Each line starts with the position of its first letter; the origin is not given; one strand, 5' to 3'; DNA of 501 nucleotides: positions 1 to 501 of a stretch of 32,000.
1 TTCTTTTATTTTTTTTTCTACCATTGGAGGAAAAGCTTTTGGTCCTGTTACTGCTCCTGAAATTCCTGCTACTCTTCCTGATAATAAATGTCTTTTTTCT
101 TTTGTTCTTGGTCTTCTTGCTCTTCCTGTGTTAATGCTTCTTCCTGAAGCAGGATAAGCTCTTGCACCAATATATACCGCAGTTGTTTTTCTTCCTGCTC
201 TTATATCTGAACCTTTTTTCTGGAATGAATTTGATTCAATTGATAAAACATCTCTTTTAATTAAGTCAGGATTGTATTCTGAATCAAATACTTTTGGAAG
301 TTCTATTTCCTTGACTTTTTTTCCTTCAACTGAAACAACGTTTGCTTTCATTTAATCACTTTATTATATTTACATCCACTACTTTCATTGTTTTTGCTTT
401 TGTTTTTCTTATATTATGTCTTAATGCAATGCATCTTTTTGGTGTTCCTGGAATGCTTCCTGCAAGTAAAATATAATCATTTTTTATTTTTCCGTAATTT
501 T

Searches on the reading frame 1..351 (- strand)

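Call 5: search_protein_families(library=pfam, proteins=[window:1-351:-], max_evalue=0.01)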
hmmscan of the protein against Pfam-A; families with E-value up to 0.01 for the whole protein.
window:1-351:- (117 aa): 1 family
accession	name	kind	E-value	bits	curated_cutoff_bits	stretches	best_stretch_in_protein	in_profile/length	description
PF00573.27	Ribosomal_L4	-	2.6e-06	27.6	25.8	1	16-115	1-81/190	Ribosomal protein L4/L1 family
